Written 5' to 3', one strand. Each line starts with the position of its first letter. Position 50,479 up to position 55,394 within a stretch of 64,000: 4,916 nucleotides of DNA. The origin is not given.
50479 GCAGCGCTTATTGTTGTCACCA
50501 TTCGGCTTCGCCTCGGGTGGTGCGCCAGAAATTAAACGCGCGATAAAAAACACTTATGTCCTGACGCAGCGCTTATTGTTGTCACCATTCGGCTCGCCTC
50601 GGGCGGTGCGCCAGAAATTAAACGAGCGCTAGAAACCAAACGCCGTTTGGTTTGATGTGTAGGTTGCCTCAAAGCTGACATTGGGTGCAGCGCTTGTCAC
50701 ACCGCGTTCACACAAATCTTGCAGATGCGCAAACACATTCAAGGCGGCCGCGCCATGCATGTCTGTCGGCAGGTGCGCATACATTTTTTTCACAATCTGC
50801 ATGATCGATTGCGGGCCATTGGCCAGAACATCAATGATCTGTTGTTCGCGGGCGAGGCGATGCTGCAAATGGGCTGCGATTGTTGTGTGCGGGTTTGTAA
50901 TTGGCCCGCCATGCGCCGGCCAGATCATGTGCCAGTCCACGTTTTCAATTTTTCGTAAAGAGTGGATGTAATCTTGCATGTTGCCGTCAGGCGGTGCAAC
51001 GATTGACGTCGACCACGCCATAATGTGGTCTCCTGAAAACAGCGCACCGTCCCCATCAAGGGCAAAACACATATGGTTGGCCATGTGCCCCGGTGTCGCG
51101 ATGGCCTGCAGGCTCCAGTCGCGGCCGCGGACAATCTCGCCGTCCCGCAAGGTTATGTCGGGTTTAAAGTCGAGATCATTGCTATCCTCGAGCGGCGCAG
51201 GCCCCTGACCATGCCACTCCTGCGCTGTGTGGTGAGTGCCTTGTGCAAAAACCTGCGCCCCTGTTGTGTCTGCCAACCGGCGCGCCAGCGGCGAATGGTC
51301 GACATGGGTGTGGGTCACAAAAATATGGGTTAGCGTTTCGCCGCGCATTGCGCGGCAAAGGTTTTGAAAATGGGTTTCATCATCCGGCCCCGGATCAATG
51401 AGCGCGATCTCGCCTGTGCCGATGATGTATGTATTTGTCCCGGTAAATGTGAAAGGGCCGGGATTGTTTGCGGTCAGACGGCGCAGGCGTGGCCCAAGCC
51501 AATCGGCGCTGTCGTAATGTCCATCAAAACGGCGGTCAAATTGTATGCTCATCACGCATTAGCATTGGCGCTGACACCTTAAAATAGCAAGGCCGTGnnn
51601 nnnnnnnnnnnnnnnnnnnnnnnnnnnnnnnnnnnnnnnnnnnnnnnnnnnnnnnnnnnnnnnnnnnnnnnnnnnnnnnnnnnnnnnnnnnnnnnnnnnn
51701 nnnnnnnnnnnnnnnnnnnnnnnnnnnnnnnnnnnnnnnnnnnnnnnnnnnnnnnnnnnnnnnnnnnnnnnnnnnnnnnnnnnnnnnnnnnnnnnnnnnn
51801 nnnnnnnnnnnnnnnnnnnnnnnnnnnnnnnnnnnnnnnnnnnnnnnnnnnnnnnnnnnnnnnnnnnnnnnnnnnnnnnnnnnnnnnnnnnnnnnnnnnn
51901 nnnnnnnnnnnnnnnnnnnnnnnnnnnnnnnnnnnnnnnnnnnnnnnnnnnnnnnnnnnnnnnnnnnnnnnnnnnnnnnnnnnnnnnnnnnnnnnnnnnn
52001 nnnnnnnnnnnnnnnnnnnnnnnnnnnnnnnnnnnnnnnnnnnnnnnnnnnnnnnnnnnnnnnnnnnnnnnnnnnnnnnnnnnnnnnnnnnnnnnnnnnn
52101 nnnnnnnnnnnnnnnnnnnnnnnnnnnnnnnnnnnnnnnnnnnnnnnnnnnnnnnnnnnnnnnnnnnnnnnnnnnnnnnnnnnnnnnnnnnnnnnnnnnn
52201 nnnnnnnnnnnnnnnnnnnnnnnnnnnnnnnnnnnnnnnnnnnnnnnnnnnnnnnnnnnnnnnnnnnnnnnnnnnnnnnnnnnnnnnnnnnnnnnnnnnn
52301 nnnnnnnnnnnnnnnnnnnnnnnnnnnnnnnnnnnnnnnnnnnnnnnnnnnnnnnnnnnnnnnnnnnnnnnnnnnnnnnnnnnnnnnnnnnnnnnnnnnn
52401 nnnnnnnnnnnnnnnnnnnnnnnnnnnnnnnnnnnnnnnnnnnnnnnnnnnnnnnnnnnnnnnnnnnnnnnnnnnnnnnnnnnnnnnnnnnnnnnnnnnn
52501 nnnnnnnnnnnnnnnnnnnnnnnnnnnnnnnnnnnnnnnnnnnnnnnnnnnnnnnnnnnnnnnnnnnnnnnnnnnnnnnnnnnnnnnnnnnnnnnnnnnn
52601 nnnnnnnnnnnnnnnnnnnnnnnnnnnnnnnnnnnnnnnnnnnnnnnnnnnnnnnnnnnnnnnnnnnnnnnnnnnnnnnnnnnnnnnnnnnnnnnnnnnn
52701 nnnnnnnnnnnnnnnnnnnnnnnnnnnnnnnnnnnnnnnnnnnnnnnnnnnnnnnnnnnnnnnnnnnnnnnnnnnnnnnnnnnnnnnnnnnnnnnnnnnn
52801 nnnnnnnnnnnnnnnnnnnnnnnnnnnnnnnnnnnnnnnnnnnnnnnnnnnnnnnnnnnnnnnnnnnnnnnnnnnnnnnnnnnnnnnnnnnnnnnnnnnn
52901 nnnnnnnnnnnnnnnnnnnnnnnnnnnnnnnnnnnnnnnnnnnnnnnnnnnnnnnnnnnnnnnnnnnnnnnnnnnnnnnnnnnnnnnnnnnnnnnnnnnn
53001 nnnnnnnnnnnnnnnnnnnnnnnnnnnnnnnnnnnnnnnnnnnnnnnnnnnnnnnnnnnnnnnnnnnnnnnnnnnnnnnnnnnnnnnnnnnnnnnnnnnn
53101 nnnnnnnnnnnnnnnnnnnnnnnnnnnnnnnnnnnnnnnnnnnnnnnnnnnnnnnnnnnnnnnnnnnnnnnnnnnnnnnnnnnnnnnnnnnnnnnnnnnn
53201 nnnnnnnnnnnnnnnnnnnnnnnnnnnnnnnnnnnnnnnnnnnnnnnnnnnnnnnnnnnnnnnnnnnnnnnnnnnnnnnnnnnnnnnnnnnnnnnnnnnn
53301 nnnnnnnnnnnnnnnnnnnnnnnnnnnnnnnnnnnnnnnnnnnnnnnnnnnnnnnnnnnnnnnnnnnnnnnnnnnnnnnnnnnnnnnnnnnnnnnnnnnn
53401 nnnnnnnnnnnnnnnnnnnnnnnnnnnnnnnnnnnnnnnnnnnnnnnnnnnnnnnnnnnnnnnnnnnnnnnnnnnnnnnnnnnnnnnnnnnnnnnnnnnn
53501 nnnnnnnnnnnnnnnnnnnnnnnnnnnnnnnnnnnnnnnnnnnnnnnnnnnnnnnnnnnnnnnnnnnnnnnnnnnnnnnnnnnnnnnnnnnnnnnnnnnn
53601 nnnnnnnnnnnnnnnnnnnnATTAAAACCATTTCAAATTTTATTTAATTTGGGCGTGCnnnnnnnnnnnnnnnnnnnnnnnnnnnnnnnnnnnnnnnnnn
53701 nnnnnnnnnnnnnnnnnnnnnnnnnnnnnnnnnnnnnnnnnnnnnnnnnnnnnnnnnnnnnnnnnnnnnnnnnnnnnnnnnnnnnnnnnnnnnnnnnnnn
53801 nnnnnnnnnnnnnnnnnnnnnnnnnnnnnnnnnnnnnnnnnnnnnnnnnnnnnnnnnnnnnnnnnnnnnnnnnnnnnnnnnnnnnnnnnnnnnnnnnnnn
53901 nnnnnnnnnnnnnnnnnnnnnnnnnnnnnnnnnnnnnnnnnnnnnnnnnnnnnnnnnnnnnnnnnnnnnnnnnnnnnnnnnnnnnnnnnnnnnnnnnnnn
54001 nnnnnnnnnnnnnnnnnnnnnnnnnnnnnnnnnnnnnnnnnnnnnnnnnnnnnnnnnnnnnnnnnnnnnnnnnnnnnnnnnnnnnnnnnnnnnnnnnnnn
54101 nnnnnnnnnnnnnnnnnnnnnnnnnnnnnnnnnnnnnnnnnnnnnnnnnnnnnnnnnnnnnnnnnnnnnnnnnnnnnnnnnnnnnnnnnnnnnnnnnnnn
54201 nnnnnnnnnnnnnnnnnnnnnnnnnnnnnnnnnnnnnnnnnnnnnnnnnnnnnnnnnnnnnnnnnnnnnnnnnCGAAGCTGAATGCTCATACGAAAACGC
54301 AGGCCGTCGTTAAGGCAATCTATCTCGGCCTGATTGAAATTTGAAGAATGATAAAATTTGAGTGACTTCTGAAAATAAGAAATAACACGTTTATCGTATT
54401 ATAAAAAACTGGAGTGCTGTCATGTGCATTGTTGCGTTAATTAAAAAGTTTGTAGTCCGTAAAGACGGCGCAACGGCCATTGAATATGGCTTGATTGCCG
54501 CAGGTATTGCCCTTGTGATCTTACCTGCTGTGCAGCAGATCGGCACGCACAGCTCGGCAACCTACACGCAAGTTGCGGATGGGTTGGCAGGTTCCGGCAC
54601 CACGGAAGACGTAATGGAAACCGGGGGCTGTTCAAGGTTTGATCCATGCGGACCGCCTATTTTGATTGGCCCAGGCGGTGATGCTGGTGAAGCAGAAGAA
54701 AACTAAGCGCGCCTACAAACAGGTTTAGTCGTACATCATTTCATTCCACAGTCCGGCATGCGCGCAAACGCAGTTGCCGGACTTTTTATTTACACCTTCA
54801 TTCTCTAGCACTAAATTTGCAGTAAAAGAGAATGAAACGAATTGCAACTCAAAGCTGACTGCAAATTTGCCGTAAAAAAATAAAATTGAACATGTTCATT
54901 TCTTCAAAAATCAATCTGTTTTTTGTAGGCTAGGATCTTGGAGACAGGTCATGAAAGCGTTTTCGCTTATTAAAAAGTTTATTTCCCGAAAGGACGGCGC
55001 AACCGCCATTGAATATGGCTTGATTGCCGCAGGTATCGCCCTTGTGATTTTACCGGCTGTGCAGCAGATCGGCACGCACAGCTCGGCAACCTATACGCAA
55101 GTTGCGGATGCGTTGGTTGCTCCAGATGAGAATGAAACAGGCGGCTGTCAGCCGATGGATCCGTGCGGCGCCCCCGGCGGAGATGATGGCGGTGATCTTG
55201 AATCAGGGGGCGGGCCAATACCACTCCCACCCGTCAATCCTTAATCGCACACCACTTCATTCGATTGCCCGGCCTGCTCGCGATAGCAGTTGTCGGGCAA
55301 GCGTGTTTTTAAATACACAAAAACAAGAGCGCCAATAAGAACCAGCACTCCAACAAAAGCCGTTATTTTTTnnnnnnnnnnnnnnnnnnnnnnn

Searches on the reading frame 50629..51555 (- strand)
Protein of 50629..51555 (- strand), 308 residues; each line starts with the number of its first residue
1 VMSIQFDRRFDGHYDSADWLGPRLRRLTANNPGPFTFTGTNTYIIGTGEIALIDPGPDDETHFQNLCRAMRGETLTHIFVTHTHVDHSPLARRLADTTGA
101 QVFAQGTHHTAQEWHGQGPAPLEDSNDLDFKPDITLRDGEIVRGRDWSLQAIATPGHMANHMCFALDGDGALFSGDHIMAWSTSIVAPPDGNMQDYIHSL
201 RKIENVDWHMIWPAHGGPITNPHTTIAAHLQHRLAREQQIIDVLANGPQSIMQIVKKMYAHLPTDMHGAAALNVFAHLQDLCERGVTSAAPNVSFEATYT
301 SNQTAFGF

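Call 9: search_protein_families(library=pfam, proteins=[window:50629-51555:-], max_evalue=0.001)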
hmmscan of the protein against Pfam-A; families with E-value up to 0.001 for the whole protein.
window:50629-51555:- (308 aa): 4 families
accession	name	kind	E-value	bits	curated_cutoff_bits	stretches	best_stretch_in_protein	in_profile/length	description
PF00753.33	Lactamase_B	-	1.4e-19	71.2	22.7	1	37-207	3-188/196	Metallo-beta-lactamase superfamily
PF17778.7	BLACT_WH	-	1.7e-10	41.1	22.8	1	250-287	1-38/46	Beta-lactamase associated winged helix domain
PF12706.13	Lactamase_B_2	-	0.00033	20.7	27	1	52-119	4-75/200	Beta-lactamase superfamily domain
PF19583.5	ODP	-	0.00096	19.5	27.2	0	40-182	3-141/194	ODP family beta lactamase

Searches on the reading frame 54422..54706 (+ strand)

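Call 70: search_protein_families(library=pfam, proteins=[window:54422-54706:+], max_evalue=0.001)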
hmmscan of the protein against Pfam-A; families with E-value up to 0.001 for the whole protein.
window:54422-54706:+ (94 aa): 1 family
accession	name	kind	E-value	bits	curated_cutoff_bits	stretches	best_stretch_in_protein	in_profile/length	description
PF04964.19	Flp_Fap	-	2.3e-12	46.9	32.2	1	14-53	5-44/46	Flp/Fap pilin component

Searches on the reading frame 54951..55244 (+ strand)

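Call 70: search_protein_families(library=pfam, proteins=[window:54951-55244:+], max_evalue=0.001)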
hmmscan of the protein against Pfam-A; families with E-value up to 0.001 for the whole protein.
window:54951-55244:+ (97 aa): 1 family
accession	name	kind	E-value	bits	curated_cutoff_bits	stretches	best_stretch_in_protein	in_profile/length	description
PF04964.19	Flp_Fap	-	6.7e-13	48.7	32.2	1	10-54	1-45/46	Flp/Fap pilin component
